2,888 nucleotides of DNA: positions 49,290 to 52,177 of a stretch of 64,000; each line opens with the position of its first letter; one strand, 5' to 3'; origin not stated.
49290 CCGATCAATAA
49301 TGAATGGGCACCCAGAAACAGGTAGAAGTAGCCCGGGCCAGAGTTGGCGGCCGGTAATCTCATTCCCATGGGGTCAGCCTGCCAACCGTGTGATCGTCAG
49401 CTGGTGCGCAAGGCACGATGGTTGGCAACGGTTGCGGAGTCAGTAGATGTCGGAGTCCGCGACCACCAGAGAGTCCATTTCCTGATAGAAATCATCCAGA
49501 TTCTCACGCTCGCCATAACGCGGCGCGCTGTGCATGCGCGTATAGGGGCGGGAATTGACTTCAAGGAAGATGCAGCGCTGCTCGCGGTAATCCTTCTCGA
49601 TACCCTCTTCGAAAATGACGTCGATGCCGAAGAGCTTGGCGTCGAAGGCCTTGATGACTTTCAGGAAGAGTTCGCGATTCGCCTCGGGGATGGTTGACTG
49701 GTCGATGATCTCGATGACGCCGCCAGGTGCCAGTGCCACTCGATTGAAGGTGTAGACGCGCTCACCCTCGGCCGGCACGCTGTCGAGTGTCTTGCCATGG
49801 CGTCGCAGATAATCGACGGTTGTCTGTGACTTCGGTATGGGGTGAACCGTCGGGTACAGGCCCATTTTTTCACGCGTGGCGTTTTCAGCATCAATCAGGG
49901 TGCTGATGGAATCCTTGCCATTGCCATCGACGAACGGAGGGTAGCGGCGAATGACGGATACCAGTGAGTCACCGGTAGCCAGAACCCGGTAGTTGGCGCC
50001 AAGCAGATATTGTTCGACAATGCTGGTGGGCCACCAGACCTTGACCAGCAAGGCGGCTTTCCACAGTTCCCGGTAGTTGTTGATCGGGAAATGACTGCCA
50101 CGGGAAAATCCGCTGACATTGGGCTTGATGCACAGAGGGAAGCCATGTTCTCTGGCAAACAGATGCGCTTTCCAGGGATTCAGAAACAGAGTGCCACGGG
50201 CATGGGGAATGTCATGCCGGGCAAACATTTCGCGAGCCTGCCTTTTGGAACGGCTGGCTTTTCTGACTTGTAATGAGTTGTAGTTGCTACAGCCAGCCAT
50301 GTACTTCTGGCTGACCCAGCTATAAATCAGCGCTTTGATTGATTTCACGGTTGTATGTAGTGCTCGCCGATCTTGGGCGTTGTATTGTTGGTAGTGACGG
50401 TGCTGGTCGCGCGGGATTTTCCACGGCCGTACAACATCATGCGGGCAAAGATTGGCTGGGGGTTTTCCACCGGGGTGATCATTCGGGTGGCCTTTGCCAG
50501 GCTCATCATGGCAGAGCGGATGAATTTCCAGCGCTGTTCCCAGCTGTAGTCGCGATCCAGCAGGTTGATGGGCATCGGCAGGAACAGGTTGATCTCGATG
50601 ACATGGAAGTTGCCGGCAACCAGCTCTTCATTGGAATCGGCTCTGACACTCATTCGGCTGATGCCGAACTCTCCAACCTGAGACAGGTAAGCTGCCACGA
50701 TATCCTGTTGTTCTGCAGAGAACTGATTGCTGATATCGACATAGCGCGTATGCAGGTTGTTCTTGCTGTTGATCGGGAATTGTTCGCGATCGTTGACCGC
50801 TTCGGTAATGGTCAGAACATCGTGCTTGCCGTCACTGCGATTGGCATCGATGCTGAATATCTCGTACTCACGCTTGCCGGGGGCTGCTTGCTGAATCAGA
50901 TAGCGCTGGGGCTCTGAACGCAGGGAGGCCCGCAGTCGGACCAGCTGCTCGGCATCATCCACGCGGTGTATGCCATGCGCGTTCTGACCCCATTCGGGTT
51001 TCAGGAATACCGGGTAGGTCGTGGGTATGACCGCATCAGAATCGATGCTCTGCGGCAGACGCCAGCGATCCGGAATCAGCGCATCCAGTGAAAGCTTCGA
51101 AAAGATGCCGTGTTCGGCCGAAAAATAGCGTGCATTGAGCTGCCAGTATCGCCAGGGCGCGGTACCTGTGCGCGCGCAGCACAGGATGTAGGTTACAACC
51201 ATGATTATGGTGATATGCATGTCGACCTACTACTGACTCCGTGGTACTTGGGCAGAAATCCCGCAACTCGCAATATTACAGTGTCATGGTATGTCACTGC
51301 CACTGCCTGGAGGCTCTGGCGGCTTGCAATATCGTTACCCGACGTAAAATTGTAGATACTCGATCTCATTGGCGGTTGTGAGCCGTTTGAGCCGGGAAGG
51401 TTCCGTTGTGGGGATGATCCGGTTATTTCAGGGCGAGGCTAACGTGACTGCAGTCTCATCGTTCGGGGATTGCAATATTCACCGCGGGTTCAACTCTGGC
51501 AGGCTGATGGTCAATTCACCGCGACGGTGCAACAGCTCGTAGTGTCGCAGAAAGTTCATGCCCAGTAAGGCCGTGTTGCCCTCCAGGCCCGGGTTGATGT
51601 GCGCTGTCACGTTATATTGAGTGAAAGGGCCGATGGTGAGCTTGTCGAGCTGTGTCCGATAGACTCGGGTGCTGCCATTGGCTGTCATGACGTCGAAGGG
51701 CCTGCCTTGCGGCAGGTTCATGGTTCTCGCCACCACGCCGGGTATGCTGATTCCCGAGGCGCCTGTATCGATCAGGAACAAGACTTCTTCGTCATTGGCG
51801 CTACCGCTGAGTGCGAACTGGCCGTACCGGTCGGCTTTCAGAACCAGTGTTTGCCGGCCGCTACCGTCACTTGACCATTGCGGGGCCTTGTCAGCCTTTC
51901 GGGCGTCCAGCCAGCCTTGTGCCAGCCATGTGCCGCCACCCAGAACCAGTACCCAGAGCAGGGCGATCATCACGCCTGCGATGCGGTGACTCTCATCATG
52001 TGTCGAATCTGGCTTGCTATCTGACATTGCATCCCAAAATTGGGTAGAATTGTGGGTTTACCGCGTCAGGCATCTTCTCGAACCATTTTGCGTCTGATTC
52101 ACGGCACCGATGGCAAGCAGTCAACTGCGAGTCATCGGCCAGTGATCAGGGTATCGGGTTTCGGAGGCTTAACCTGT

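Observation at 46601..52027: Co-directional block of a retropepsin-like protease, two ATP-grasp ligases, an MFS-like transporter and AMP nucleosidase: candidate system for making and exporting a peptide or amino-acid conjugate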

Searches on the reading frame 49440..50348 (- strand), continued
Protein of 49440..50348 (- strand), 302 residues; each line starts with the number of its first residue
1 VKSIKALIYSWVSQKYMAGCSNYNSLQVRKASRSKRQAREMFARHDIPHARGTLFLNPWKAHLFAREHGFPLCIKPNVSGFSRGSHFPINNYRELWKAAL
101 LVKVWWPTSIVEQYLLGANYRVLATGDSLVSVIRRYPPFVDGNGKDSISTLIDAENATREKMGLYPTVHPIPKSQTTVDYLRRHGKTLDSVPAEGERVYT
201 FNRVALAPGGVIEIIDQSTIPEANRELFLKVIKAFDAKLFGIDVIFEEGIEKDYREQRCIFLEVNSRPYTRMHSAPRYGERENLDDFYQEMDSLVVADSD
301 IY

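Call 65: search_solved_structures(query=L116:2006-3424:+, max_evalue=1e-10)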
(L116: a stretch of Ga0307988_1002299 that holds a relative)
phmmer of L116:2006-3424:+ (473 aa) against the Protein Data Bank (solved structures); distinct sequences matched with E-value up to 1e-10: 33.
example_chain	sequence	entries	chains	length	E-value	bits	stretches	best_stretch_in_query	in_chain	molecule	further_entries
2jis_A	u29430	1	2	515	6.3e-75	255.7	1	20-462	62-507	CYSTEINE SULFINIC ACID DECARBOXYLASE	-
6zek_A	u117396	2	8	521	6.2e-74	252.4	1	13-410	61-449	Cysteine sulfinic acid decarboxylase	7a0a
6enz_A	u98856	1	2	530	7.8e-73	248.8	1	13-409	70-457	Acidic amino acid decarboxylase GADL1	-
3vp6_A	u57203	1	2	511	2.3e-72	247.2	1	6-460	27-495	Glutamate decarboxylase 1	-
2okj_A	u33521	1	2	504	3.5e-72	246.6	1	6-460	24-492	Glutamate decarboxylase 1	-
2okk_A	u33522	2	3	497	2.5e-68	233.9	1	8-457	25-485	Glutamate decarboxylase 2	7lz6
8zpi_A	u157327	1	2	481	1.6e-46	162.1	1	5-461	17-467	Diaminobutyrate-2-oxoglutarate transaminase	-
5o5c_A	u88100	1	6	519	9.8e-42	146.3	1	58-460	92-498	Putative decarboxylase involved in desferrioxamine biosynthesis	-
2qma_A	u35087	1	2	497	1.8e-40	142.1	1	63-468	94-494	Diaminobutyrate-pyruvate transaminase and L-2,4-diaminobutyrate decarboxylase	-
4obu_E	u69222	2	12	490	7.9e-40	140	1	60-462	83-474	Pyridoxal-dependent decarboxylase domain protein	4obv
6khn_A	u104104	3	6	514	5.9e-38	133.8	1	83-452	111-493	Tryptophan decarboxylase 1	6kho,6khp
4rj0_B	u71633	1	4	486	3.2e-35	124.8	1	53-462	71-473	Pyridoxal-dependent decarboxylase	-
4rit_B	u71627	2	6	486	3.8e-35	124.6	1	53-462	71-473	Pyridoxal-dependent decarboxylase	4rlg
4riz_A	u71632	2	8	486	3.9e-35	124.5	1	53-462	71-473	Pyridoxal-dependent decarboxylase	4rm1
6eeq_A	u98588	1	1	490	2.5e-33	118.6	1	83-470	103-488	4-hydroxyphenylacetaldehyde synthase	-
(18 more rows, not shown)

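Call 78: search_dna_similar(query=window:49440-50348:-, collection=plasmids, mode=protein, max_evalue=1e-10, max_rows=10)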
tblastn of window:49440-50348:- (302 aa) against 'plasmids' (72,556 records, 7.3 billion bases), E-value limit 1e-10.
Records with a match: 52; places in all: 52; records where one place covers at least 80% of the query: 24.
Best place of each record, by identity: <60% 52.
By first word of the organism name: Legionella 17; Deinococcus 6; Bacillus 5; Rhizobium 4; Sphingobium 2; Listeria 2; Ralstonia 2; Ruegeria 2; Lactiplantibacillus 2; Pelagibacterium 1; and 9 more.
By predicted mobility (MOB-suite, as given by PLSDB): non-mobilizable 27; conjugative 21; mobilizable 4.
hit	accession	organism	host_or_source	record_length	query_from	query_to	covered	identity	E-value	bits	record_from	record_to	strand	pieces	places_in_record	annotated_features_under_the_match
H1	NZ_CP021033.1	Rhizobium sp. NXC14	Phaseolus vulgaris,cell culture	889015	2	290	96%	28.0%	3e-19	95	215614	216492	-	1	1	cphA: cyanophycin synthetase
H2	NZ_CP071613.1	Rhizobium bangladeshense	lentil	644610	2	290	96%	27.4%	4e-19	95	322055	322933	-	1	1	cphA: cyanophycin synthetase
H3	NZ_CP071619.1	Rhizobium bangladeshense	lentil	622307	2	290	96%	27.4%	5e-19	95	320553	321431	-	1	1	cphA: cyanophycin synthetase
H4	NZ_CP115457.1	Sphingobium yanoikuyae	cell culture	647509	9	279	90%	28.2%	2e-18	92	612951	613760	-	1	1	cphA: cyanophycin synthetase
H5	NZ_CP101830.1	Pelagibacterium sp. H642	soil,desert land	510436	14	291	92%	27.1%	8e-18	91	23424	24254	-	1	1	cphA: cyanophycin synthetase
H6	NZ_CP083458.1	Deinococcus taeanensis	whole organism,coastal dune soil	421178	2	284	94%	26.3%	5e-17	89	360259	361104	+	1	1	cphA: cyanophycin synthetase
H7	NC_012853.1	Rhizobium leguminosarum bv. trifolii WSM1325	-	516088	2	284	94%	25.7%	4e-19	95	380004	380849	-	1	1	cphA: cyanophycin synthetase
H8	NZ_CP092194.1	Deinococcus sp. KNUC1210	Setaria viridis,cell ...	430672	3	284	93%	25.7%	4e-13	77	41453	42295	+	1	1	cphA: cyanophycin synthetase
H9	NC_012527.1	Deinococcus deserti VCD115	-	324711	3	284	93%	25.6%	4e-17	89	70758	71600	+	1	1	cphA: cyanophycin synthetase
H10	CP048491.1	Agrobacterium tumefaciens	walnut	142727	19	284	88%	26.6%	8e-15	82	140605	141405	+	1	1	hypothetical protein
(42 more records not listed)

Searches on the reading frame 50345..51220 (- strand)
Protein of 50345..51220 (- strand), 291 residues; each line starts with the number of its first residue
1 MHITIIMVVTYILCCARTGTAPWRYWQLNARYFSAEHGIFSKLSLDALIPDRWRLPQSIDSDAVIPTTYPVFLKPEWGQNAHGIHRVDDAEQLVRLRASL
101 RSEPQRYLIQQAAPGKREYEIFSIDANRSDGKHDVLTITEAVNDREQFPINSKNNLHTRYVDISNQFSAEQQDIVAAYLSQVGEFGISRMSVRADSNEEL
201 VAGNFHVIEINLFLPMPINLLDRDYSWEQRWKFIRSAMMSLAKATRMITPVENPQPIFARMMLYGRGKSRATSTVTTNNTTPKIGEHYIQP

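Call 3: search_protein_families(library=pfam, proteins=[window:50345-51220:-], max_evalue=0.01)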
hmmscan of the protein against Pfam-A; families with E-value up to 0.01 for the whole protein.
window:50345-51220:- (291 aa): 1 family
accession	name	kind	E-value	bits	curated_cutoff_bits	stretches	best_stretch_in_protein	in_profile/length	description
PF07478.18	Dala_Dala_lig_C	-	0.00042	20.3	24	1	58-211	26-173/204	D-ala D-ala ligase C-terminus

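Call 4: search_protein_families(library=ncbifam, proteins=[window:50345-51220:-], max_evalue=0.01)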
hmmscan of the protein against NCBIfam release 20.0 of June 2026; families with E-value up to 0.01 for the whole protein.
window:50345-51220:- (291 aa): 10 families
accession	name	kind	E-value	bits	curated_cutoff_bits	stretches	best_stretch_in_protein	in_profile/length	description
NF009402.0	PRK12767.1-1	equivalog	8.2e-05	21.6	218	1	62-118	142-199/329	carbamoyl phosphate synthase-like protein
NF002563.0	PRK02186.1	subfamily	0.00045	18.6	625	1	62-146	136-217/890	argininosuccinate lyase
NF002527.0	PRK01966.1-3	equivalog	0.001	18.3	310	1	62-188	150-274/332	D-alanine--D-alanine ligase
NF000372.1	D_ala_D_lac_VanI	exception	0.002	17.5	700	1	58-193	158-294/341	D-alanine--(R)-lactate ligase VanI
NF002378.0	PRK01372.1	subfamily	0.0041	15.9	243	1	62-211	128-268/305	D-alanine--D-alanine ligase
NF000129.1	D_ala_D_lac_Sc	exception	0.0049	16.1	650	1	66-202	163-303/346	D-alanine--(R)-lactate ligase VanA-Sc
NF000206.1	D_ala_D_lac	equivalog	0.0075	15.3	550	1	66-192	163-293/342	D-alanine--(R)-lactate ligase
NF009406.0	PRK12767.1-5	equivalog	0.0078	15.3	271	0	68-111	148-187/327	carbamoyl phosphate synthase-like protein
TIGR01205.1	D_ala_D_alaTIGR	subfamily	0.0082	15.1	245.65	0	63-211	141-284/318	D-alanine--D-alanine ligase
NF000144.1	D_ala_D_lac_VanF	exception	0.0085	15.1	750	0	67-140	164-238/343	D-alanine--(R)-lactate ligase VanF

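Call 9: find_homologous_proteins(query=window:50345-51220:-, max_evalue=0.001)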
Query window:50345-51220:- (291 aa): 522 proteins with E <= 0.001 among 1124 candidates; the best 120 are listed.
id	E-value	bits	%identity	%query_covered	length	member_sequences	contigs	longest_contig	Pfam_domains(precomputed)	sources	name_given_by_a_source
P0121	5.5e-195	664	100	100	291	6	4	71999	-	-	-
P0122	3.7e-175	599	89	100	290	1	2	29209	PF07478.19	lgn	-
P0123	4.2e-168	576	87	100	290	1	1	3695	PF07478.19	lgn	-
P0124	6.5e-164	562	84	100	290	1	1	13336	PF07478.19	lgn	-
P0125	3.1e-163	560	84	100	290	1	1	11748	PF07478.19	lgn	-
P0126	1.4e-162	558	83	100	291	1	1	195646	-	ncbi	-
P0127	9.0e-153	526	77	100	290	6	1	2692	-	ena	-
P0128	1.0e-151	522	77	100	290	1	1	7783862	PF07478.19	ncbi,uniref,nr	ncbi:hypothetical protein [Granulosicoccus antarcticus]|uniref:D-alanine--D-alanine ligase n=1 Tax=G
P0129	1.5e-151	522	78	100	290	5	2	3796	-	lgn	-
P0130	8.3e-150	516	77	100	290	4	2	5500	-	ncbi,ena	-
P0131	3.1e-143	494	74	100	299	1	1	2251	PF07478.19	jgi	jgi:hypothetical protein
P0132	3.0e-142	491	80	92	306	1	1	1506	PF07478.19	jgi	jgi:hypothetical protein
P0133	5.4e-141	487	74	100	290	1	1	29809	-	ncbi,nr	ncbi:MAG: hypothetical protein HKN42_04375 [Granulosicoccus sp.]|nr:hypothetical protein [Granulosic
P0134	3.0e-139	481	71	100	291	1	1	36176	-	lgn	-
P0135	1.1e-138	479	71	100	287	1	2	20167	-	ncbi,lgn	ncbi:MAG: hypothetical protein AB8B97_07425 [Granulosicoccus sp.]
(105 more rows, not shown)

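Call 15: search_solved_structures(query=window:50345-51220:-, max_evalue=1, show_alignments=1)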
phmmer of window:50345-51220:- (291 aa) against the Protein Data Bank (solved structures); distinct sequences matched with E-value up to 1: 7.
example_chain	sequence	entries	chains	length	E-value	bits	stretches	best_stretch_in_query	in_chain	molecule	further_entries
1e4e_A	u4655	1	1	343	0.0017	21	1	60-202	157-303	VANCOMYCIN/TEICOPLANIN A-TYPE RESISTANCE PROTEIN VANA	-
3se7_A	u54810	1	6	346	0.0029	20.2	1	59-197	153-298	VanA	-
1e4e_B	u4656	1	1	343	0.0044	19.6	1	60-139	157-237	VANCOMYCIN/TEICOPLANIN A-TYPE RESISTANCE PROTEIN VANA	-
2ckw_A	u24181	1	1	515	0.14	14.7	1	60-95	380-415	RNA-DIRECTED RNA POLYMERASE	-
2uuw_A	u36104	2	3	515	0.14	14.7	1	60-95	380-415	RNA-DIRECTED RNA POLYMERASE | PROTEASE-POLYMERASE P70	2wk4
3lwb_A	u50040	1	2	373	0.36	13.3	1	69-164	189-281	D-alanine--D-alanine ligase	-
1zbm_A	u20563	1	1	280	0.47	12.9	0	209-271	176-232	hypothetical protein AF1704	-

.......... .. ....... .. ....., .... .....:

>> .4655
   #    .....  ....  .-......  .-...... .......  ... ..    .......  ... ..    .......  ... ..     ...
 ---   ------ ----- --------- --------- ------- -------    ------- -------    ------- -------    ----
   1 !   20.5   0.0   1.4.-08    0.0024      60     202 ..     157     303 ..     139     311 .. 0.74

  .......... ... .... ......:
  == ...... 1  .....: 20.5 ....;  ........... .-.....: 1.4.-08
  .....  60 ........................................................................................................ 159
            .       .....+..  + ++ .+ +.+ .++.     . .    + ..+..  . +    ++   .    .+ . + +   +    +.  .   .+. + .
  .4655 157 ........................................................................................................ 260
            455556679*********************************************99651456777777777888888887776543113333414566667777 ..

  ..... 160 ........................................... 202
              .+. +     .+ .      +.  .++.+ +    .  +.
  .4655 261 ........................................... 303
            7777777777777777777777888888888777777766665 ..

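Call 18: search_protein_families(library=padloc, proteins=[window:50345-51220:-], max_evalue=0.01)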
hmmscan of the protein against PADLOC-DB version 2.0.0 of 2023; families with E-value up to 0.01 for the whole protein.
window:50345-51220:- (291 aa): 0 families

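Call 49: predict_structure(alignment_id=A4)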
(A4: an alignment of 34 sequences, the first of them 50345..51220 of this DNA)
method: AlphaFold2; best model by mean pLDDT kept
length: 291 residues; sequences in the alignment: 34
mean_pLDDT: 76.3   pTM: 0.74
mean pLDDT of the five models: 76.3, 75.9, 73.1, 66.2, 63.7
residues with pLDDT >= 90: 60; 70-90: 144; 50-70: 62; < 50: 25
segments of 3 or more residues with pLDDT < 50: 267-291
pLDDT, mean of each block of 10 residues (from residue 1): 82 90 74 59 79 88 87 74 80 91 83 85 80 83 67 69 92 88 71 93 90 71 84 89 81 60 50 37 37 42
secondary structure, 60 per line:
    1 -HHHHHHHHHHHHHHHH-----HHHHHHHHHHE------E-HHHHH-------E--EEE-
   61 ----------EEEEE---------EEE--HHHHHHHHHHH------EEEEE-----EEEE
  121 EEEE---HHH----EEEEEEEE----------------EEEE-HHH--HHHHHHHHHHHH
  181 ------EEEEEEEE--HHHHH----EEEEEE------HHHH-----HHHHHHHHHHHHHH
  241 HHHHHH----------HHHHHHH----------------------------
elements in order: H2-17 H23-32 H42-46 E57-59 E71-75 E85-87 H90-100 E107-111 E117-124 E135-142 E159-162 H169-180 E187-194 H197-201 E206-211 H218-221 H227-246 H257-263

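Call 53: fold_search(model_id=the predicted structure, library=pdb)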
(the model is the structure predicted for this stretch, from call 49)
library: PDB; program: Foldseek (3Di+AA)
matches with E <= 10: 698; with E <= 0.001: 392
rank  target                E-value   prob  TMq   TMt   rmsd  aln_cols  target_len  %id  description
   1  6u1k_C                8.7e-08  1.00  0.47  0.43   4.9       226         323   15  Thermus thermophilus D-alanine-D-alanine ligase in complex with ADP, carbonate, D-alanine-D-alanine, Mg2+ and K+ (released 2020-05-06)
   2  8fff                  1.4e-07  1.00  0.47  0.40   5.5       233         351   15  Crystal structure of Staphylococcus aureus D-alanine D-alanine ligase enzyme in complex with acetate (released 2024-05-08)
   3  6u1d_A                1.5e-07  1.00  0.48  0.43   5.1       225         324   16  Thermus thermophilus D-alanine-D-alanine ligase in complex with ATP, D-alanine-D-alanine, Mg2+ and Rb+ (released 2020-05-06)
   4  6u1h_B                1.8e-07  1.00  0.48  0.45   4.7       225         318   15  Thermus thermophilus D-alanine-D-alanine ligase in complex with ADP, phosphate, Mg2+ and K+ (released 2020-05-06)
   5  6u1d_B                2.1e-07  1.00  0.49  0.44   4.8       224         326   16  Thermus thermophilus D-alanine-D-alanine ligase in complex with ATP, D-alanine-D-alanine, Mg2+ and Rb+ (released 2020-05-06)
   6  6u1h_A                2.4e-07  1.00  0.48  0.44   4.9       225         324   15  Thermus thermophilus D-alanine-D-alanine ligase in complex with ADP, phosphate, Mg2+ and K+ (released 2020-05-06)
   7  8evy_C                2.7e-07  1.00  0.47  0.44   4.7       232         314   15  DdlB from Pseudomonas aeruginosa PAO1 in complex with ATP and D-ala-D-ala (released 2023-08-30)
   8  6u1e_A                2.7e-07  1.00  0.47  0.43   5.1       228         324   16  Thermus thermophilus D-alanine-D-alanine ligase in complex with ATP, D-alanine-D-alanine, Mg2+ and Rb+ (released 2020-05-06)
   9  6u1h_C                3.0e-07  1.00  0.46  0.42   5.2       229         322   15  Thermus thermophilus D-alanine-D-alanine ligase in complex with ADP, phosphate, Mg2+ and K+ (released 2020-05-06)
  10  3i12_A                3.1e-07  1.00  0.46  0.39   6.0       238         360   16  The crystal structure of the D-alanyl-alanine synthetase A from Salmonella enterica subsp. enterica serovar Typhimuriu (released 2009-08-18)
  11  7u9k_B                3.3e-07  1.00  0.48  0.43   4.9       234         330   17  Staphylococcus aureus D-alanine-D-alanine ligase in complex with ATP, D-ala-D-ala, Mg2+ and K+ (released 2023-03-15)
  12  1pk8_D                3.7e-07  1.00  0.49  0.48   4.1       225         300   11  Crystal Structure of Rat Synapsin I C Domain Complexed to Ca.ATP (released 2004-03-23)
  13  6u1k_D                3.9e-07  1.00  0.47  0.44   5.2       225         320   15  Thermus thermophilus D-alanine-D-alanine ligase in complex with ADP, carbonate, D-alanine-D-alanine, Mg2+ and K+ (released 2020-05-06)
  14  3q1k_A                4.1e-07  1.00  0.46  0.39   5.0       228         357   18  The Crystal Structure of the D-alanyl-alanine Synthetase A from Salmonella enterica Typhimurium Complexed with ADP (released 2011-01-12)
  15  3i12_D                4.4e-07  1.00  0.46  0.39   6.1       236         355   16  The crystal structure of the D-alanyl-alanine synthetase A from Salmonella enterica subsp. enterica serovar Typhimuriu (released 2009-08-18)
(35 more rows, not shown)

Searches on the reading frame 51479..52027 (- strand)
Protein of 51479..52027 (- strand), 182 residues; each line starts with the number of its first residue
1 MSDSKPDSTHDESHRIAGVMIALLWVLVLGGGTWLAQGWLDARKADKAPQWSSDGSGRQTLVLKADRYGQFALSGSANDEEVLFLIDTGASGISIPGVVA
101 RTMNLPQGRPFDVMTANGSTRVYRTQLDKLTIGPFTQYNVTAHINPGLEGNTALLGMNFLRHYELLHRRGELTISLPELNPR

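Call 3: search_protein_families(library=pfam, proteins=[window:51479-52027:-], max_evalue=0.01)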
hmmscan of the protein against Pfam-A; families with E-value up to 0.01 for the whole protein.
window:51479-52027:- (182 aa): 2 families
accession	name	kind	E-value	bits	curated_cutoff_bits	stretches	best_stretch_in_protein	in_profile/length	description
PF13975.11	gag-asp_proteas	-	2.2e-21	76.7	28.2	1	75-162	3-92/92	gag-polyprotein putative aspartyl protease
PF13650.11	Asp_protease_2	-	2.2e-16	60.7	24.3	1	75-159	3-90/90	Aspartyl protease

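Call 4: search_protein_families(library=ncbifam, proteins=[window:51479-52027:-], max_evalue=0.01)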
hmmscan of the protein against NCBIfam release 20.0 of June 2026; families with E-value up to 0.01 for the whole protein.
window:51479-52027:- (182 aa): 2 families
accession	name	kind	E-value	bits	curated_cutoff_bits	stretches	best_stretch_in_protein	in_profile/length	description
TIGR02281.1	clan_AA_DTGA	subfamily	6.1e-22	78.1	57.95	1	61-172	2-117/121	TIGR02281 family clan AA aspartic protease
TIGR03698.1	clan_AA_DTGF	subfamily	6.2e-07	29.7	57.35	1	72-166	5-99/107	clan AA aspartic protease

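Call 18: search_protein_families(library=padloc, proteins=[window:51479-52027:-], max_evalue=0.01)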
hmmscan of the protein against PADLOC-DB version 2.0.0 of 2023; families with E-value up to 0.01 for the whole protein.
window:51479-52027:- (182 aa): 0 families
